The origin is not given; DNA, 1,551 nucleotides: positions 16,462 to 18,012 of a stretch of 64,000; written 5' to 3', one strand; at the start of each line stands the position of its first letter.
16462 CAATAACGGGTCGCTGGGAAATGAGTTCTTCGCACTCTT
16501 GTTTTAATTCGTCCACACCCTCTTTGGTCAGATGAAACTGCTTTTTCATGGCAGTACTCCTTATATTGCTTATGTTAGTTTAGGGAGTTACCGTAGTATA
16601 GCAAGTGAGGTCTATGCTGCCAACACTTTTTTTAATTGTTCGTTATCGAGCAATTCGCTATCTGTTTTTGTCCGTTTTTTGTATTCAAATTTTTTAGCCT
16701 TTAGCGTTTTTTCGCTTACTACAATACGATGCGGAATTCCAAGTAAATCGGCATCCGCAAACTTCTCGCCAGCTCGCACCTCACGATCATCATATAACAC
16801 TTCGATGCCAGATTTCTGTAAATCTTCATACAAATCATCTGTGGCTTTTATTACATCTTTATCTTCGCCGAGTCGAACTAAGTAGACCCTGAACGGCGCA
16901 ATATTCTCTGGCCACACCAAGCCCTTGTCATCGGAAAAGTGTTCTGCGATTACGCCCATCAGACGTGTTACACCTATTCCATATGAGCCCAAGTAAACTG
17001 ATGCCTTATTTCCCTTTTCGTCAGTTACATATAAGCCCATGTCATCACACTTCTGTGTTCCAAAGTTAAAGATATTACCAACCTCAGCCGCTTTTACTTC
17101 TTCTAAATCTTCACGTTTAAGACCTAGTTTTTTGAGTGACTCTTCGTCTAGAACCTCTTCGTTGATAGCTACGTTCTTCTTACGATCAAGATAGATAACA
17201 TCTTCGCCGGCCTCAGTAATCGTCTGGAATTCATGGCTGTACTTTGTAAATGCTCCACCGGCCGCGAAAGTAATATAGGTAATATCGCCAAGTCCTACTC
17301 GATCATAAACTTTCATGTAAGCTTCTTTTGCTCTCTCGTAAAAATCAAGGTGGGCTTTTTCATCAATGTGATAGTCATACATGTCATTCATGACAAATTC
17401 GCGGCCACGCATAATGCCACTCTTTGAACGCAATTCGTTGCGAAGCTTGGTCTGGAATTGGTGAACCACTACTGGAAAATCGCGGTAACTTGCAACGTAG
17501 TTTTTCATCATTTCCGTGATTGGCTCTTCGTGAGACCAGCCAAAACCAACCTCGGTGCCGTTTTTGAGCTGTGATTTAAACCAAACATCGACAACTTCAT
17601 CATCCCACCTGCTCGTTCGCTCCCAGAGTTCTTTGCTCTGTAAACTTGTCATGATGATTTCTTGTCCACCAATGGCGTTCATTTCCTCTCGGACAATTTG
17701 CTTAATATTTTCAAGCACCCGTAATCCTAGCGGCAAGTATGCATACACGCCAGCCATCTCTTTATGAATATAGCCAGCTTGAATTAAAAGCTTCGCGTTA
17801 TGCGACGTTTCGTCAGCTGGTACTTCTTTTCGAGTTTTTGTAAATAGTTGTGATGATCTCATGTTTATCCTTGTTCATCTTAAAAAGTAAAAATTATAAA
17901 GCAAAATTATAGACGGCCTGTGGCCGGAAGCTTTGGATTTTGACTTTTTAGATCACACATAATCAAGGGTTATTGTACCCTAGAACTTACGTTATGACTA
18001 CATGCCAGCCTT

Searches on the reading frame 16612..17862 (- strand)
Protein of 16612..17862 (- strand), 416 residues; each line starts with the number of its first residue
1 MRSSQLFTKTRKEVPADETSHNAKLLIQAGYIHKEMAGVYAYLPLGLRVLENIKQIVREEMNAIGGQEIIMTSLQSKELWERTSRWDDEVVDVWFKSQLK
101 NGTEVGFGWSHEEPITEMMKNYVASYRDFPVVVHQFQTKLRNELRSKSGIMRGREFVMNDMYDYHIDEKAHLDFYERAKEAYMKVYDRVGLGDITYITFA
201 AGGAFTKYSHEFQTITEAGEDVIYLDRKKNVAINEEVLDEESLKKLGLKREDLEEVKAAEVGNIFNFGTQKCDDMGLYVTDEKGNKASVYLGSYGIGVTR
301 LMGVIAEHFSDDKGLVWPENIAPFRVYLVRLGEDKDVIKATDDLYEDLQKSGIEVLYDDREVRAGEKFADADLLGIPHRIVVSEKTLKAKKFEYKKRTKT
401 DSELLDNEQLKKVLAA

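Call 77: search_protein_families(library=pfam, proteins=[window:16612-17862:-], max_evalue=0.01)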
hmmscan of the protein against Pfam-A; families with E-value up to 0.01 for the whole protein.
window:16612-17862:- (416 aa): 2 families
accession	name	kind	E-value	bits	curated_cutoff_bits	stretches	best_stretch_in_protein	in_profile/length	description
PF00587.30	tRNA-synt_2b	-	3e-24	86.5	29.3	1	100-308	6-178/179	tRNA synthetase class II core domain (G, H, P, S and T)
PF03129.25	HGTP_anticodon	-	7.6e-17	61.7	21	1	326-414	2-91/94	Anticodon binding domain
